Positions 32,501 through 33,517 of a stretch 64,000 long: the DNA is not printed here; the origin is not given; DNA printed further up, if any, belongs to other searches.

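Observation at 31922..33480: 1.5-kb islet bounded by 66-bp direct repeats that duplicate the aceB 3' end, carrying a Nudix hydrolase and a P-loop nucleotide-kinase-like gene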

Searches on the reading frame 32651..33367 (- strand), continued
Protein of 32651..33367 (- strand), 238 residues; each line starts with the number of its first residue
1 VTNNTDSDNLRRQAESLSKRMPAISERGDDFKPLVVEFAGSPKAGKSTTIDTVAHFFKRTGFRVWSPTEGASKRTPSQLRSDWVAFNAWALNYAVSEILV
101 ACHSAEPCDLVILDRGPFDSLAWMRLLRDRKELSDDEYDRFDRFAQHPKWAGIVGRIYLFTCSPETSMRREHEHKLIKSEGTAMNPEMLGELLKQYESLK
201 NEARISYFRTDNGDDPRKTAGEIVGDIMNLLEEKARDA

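Call 48: find_related_loci(query=A4, collection=metagenome_contigs, flank=6000)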
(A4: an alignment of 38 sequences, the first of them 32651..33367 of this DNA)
Query A4 (238 aa) in metagenome_contigs; peptide patterns used: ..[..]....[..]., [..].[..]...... (x = any residue, [..] = any of these).
214 stretches matched a pattern; 127 encode a relative of the query (tblastn E <= 1e-3); the best 80 are kept; 80 distinct loci.
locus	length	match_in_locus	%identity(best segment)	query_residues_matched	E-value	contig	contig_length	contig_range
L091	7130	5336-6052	60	1-236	4e-91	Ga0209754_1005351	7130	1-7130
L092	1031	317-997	56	13-235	2e-87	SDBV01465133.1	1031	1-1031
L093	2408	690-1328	55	23-232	5e-78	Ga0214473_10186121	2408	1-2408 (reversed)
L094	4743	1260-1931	52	8-232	5e-75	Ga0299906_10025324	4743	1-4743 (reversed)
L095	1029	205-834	54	30-236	3e-80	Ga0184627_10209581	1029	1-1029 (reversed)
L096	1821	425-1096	53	15-234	6e-77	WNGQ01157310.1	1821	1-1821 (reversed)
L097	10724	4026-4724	52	4-234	5e-73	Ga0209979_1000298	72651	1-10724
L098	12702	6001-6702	49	4-235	6e-72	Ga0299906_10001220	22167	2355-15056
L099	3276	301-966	52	10-234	3e-72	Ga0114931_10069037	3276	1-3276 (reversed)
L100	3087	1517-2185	49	9-234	2e-69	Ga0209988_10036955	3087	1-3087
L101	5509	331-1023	45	11-234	9e-69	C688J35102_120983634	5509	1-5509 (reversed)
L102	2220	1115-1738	53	31-234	4e-70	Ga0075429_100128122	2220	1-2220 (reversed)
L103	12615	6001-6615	53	32-236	5e-68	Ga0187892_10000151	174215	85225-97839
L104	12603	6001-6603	52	41-238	2e-67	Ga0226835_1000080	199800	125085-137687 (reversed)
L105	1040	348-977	49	30-235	7e-70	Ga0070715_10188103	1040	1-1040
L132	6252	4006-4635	31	32-234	3e-29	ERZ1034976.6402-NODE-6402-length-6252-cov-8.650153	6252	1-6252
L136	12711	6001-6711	31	10-238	7e-29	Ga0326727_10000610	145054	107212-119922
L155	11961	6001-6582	33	2-200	3e-27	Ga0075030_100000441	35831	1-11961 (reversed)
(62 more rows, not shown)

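Call 55: search_protein_families(library=pfam, proteins=[L132:3390-3911:+, L132:3853-5289:+, L136:4260-5981:+, L136:7348-8385:+, L132:5302-5937:+, L132:1777-3330:+, L136:8402-8899:+, L136:5989-7341:+], max_evalue=0.01)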
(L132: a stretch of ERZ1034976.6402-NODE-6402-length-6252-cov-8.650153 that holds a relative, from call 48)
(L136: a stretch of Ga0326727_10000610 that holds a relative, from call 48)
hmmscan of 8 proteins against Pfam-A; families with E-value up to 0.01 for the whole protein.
L132:3390-3911:+ (174 aa): 0 families

L132:3853-5289:+ (479 aa): 2 families
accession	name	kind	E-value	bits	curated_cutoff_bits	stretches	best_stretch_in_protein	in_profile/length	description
PF00293.34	NUDIX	-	0.0048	17.4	21.1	1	367-394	42-67/134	NUDIX domain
PF13521.12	AAA_28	-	0.0071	17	27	0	58-149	4-96/164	AAA domain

L136:4260-5981:+ (574 aa): 7 families
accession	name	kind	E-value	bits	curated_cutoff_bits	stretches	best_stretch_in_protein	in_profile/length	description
PF22117.2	Fer4_Nqo3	-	5.1e-24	84.7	27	1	193-259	1-67/67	NADH-quinone oxidoreductase subunit 3, ferredoxin-like domain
PF00384.28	Molybdopterin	-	2.8e-19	69.8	24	1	431-531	246-351/353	Molybdopterin oxidoreductase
PF10588.14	NADH-G_4Fe-4S_3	-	8.4e-16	57.7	27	1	139-177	1-39/40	NADH-ubiquinone oxidoreductase-G iron-sulfur binding region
PF22151.2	Fer4_NDSU1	-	4.3e-08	33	23.8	1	280-321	9-50/51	NADH-ubiquinone oxidoreductase NDSU1/NuoG-like, 4Fe-4S domain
PF13510.11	Fer2_4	-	1.2e-07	32.1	22.8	1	18-130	3-79/82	2Fe-2S iron-sulfur cluster binding domain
PF04879.21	Molybdop_Fe4S4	-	3.4e-07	30.6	22.7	1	273-325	2-54/55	Molybdopterin oxidoreductase Fe4S4 domain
PF00111.32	Fer2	-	0.0018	18.6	21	1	44-79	16-47/77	2Fe-2S iron-sulfur cluster binding domain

L136:7348-8385:+ (346 aa): 1 family
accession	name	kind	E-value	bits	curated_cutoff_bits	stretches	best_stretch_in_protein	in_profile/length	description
PF00146.26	NADHdh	-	1.1e-121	406.3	27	1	19-338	1-297/298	NADH dehydrogenase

L132:5302-5937:+ (212 aa): 1 family
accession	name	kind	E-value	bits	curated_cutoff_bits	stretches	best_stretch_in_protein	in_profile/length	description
PF01966.28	HD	-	1.9e-08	35.1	22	1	35-128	5-112/116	HD domain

L132:1777-3330:+ (518 aa): 0 families

L136:8402-8899:+ (166 aa): 14 families
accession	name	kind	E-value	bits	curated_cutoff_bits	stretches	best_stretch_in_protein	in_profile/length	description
PF00037.32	Fer4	-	8.4e-12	44.8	21.1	2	105-126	2-23/24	4Fe-4S binding domain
PF12838.12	Fer4_7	-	4.1e-10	40.4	27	1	65-125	1-52/52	4Fe-4S dicluster domain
PF13183.11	Fer4_8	-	3.1e-07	31.3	27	2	64-124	3-67/68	4Fe-4S dicluster domain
PF12797.12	Fer4_2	-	9.8e-07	28.8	24.5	1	105-123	4-22/22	4Fe-4S binding domain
PF12837.12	Fer4_6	-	1.4e-06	28.4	25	1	105-126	3-24/24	4Fe-4S binding domain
PF13187.11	Fer4_9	-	1.5e-06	28.6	27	1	65-126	1-52/52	4Fe-4S dicluster domain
PF14697.11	Fer4_21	-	1.9e-06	28.3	35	1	106-126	3-26/59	4Fe-4S dicluster domain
PF13534.11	Fer4_17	-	3.2e-06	28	22.2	0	106-124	41-59/61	4Fe-4S dicluster domain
PF13484.11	Fer4_16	-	5.9e-06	27.4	30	1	65-123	1-65/66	4Fe-4S double cluster binding domain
PF13237.11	Fer4_10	-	2.9e-05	24.3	25.5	1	63-122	6-53/53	4Fe-4S dicluster domain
PF17179.9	Fer4_22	-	0.0011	20.3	27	0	110-135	1-25/95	4Fe-4S dicluster domain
PF13746.11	Fer4_18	-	0.0018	18.9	27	0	108-123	58-73/114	4Fe-4S dicluster domain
PF12800.12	Fer4_4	-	0.0018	18.9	24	0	110-123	3-16/17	4Fe-4S binding domain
PF12798.12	Fer4_3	-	0.0086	17.3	27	0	111-125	1-15/15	4Fe-4S binding domain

L136:5989-7341:+ (451 aa): 3 families
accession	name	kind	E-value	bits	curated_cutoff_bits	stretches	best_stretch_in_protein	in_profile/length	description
PF13521.12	AAA_28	-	4e-06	27.6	27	1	28-124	4-95/164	AAA domain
PF00293.34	NUDIX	-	1e-05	26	21.1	1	297-432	8-128/134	NUDIX domain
PF03308.22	MeaB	-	0.00091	18.7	23.1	1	6-57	16-67/273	Methylmalonyl Co-A mutase-associated GTPase MeaB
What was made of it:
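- In one lineage the fused gene is embedded between nuoG and nuoH (call 55).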

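Call 56: search_protein_families(library=padloc, proteins=[L132:3390-3911:+, L132:3853-5289:+, L132:5302-5937:+, L132:1777-3330:+, L136:5989-7341:+], max_evalue=0.1)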
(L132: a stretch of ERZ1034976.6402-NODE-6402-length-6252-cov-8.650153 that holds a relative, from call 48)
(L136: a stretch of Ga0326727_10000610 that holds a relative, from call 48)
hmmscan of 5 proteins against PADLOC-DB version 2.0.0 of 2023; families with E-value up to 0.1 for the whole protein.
L132:3390-3911:+ (174 aa): 0 families

L132:3853-5289:+ (479 aa): 1 family
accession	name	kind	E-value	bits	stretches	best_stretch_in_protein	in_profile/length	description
PDLC04899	PDC-S07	-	0.0032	15.1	1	368-389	47-68/135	-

L132:5302-5937:+ (212 aa): 1 family
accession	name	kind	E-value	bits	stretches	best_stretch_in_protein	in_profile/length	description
PDLC00940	Cas3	-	0.013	13.6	0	39-66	9-43/178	CRISPR-associated endonuclease Cas3-HD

L132:1777-3330:+ (518 aa): 0 families

L136:5989-7341:+ (451 aa): 1 family
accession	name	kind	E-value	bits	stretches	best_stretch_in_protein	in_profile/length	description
PDLC03838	DolB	-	0.04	11.2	1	6-48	149-191/375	-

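Call 57: search_protein_families(library=ncbifam, proteins=[L132:3390-3911:+, L132:3853-5289:+, L132:5302-5937:+, L132:1777-3330:+, L136:5989-7341:+], max_evalue=0.01)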
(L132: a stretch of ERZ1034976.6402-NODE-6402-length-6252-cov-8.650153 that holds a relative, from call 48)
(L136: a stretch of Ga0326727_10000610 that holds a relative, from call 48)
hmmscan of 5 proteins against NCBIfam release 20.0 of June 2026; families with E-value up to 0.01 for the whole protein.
L132:3390-3911:+ (174 aa): 0 families

L132:3853-5289:+ (479 aa): 2 families
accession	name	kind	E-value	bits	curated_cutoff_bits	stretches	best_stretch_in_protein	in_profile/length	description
TIGR03708.1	poly_P_AMP_trns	equivalog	0.00038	19.3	547.65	1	18-121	9-104/493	polyphosphate:AMP phosphotransferase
TIGR00041.1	DTMP_kinase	equivalog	0.00075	19.2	83.25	0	58-90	9-41/196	dTMP kinase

L132:5302-5937:+ (212 aa): 2 families
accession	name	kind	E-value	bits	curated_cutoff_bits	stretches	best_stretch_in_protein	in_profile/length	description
NF007515.0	PRK10119.1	equivalog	0.00026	20.5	286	1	21-128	16-128/231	phosphohydrolase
TIGR00277.1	HDIG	domain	0.0036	17.1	27.6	1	34-83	8-66/84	HDIG domain-containing metalloprotein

L132:1777-3330:+ (518 aa): 0 families

L136:5989-7341:+ (451 aa): 3 families
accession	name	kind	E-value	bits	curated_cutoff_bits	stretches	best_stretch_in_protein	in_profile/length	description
TIGR01425.1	SRP54_euk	equivalog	0.00073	18.5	576.25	1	13-57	90-134/428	signal recognition particle protein SRP54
NF007980.0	PRK10707.1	equivalog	0.0055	16.3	134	0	291-396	31-133/192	CoA pyrophosphatase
TIGR00750.1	lao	equivalog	0.0058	15.8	240.75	0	14-57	25-68/300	methylmalonyl Co-A mutase-associated GTPase MeaB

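Call 58: list_cluster_members(proteins=[P0001, P0002, P0121])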
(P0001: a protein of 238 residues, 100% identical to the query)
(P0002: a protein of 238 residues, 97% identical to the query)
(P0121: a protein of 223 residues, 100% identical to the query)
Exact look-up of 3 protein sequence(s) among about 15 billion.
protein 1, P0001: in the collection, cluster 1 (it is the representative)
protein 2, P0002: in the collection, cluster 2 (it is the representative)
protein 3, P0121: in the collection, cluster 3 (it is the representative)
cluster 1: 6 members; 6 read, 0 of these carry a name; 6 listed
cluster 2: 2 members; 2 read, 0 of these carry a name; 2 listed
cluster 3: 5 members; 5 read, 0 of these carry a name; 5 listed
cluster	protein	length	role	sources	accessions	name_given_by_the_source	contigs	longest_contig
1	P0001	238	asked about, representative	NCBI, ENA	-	-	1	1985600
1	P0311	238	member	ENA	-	-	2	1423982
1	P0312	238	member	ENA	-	-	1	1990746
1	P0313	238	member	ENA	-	-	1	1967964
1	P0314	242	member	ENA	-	-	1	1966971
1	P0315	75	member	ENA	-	-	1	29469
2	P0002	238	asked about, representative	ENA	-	-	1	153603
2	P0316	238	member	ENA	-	-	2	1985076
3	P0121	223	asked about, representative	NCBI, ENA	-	-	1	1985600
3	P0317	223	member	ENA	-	-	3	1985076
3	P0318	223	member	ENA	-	-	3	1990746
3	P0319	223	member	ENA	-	-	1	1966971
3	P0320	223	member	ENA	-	-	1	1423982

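Call 79: search_protein_families(library=pfam, proteins=[L155:2534-3445:+, L155:4171-4824:+, L155:4829-5977:+, L155:5971-7380:+, L155:7537-7932:+, L155:8117-9460:+, L155:9429-10892:+, L155:3582-3932:+], max_evalue=0.001)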
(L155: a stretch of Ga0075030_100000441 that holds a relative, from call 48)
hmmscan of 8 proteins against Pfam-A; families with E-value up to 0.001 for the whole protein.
L155:2534-3445:+ (303 aa): 1 family
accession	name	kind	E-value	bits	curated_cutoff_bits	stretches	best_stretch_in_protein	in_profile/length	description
PF13730.12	HTH_36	-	2.4e-08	34.1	25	1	42-95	2-55/55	Helix-turn-helix domain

L155:4171-4824:+ (217 aa): 1 family
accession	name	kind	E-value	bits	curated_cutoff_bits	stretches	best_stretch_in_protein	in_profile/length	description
PF00239.26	Resolvase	-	4e-28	98.8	23.3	1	6-150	3-141/145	Resolvase, N terminal domain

L155:4829-5977:+ (382 aa): 1 family
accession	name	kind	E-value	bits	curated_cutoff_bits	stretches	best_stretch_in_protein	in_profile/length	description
PF00589.27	Phage_integrase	-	1.6e-27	96.8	27.1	1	162-336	3-170/172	Phage integrase family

L155:5971-7380:+ (469 aa): 0 families

L155:7537-7932:+ (131 aa): 0 families

L155:8117-9460:+ (447 aa): 1 family
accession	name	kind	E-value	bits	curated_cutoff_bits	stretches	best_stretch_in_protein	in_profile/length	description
PF13391.12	HNH_2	-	4e-07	30.2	21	1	47-97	5-59/66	HNH endonuclease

L155:9429-10892:+ (487 aa): 0 families

L155:3582-3932:+ (116 aa): 1 family
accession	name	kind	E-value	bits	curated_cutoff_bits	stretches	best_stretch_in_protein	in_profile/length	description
PF05119.17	Terminase_4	-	0.00011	23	24.7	1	41-106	22-87/98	Phage terminase, small subunit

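Call 82: search_protein_representatives(alignment_id=A4)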
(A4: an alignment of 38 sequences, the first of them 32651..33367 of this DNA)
Query: 38 sequences, 239 profile positions. Proteins with E-value up to 0.001 (for the whole library): 1066; up to 1e-10: 651; up to 1e-30: 196. The best 150 are listed.
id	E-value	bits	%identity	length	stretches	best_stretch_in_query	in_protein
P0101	1.7e-97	341.9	-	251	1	6-237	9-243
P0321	1.2e-94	332.7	-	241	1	4-236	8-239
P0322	1.0e-82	293.5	-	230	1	3-170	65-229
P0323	2.1e-82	292.5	-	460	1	19-237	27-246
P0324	4.9e-79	281.5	-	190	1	7-175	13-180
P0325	2.9e-76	272.4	-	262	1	3-233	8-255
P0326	1.4e-70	253.8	-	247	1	5-234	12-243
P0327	3.3e-64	233.0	-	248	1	4-235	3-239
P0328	4.8e-64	232.4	-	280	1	29-237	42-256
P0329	9.6e-63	228.2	-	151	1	89-236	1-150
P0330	1.7e-62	227.3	-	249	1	8-235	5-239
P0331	9.7e-60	218.3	-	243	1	6-230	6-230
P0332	1.4e-59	217.8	-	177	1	3-175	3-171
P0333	8.2e-59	215.3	-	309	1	26-237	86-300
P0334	3.0e-58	213.4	-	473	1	4-236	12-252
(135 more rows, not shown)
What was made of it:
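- About half of the top 150 family representatives are 430-480 aa, the fused length (call 82).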

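Call 83: find_encoding_contigs(protein=P0318, flank=4000, max_places=6)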
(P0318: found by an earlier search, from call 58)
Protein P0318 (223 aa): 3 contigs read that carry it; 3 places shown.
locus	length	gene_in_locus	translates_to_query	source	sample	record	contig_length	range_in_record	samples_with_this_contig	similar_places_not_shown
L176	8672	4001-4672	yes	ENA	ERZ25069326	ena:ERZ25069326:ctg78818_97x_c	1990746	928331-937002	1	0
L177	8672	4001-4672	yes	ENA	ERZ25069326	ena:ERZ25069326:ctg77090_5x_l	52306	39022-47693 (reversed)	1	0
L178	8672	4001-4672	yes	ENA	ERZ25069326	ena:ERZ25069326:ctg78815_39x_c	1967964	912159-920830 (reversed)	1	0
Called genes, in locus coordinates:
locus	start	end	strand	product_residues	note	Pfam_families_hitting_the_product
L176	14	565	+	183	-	-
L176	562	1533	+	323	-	PF02899:Phage_int_SAM_1, PF00589:Phage_integrase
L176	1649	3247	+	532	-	PF20656:MS_N, PF01274:MS_TIM-barrel, PF20659:MS_C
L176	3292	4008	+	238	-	-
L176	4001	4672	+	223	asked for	PF00293:NUDIX (weak)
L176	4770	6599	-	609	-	PF09423:PhoD, PF19050:PhoD_2 (faint)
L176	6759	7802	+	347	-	PF12796:Ank_2, PF13606:Ank_3 (faint), PF00023:Ank (weak), PF13637:Ank_4 (weak), PF13857:Ank_5, PF00023:Ank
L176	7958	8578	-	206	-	PF01464:SLT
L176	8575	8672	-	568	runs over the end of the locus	PF00587:tRNA-synt_2b, PF04073:tRNA_edit, PF03129:HGTP_anticodon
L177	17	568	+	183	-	-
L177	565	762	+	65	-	-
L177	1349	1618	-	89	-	-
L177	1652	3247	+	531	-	PF20656:MS_N, PF01274:MS_TIM-barrel, PF20659:MS_C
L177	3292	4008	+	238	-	PF13521:AAA_28 (faint)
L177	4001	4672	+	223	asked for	PF00293:NUDIX (weak)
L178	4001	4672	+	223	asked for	PF00293:NUDIX (weak)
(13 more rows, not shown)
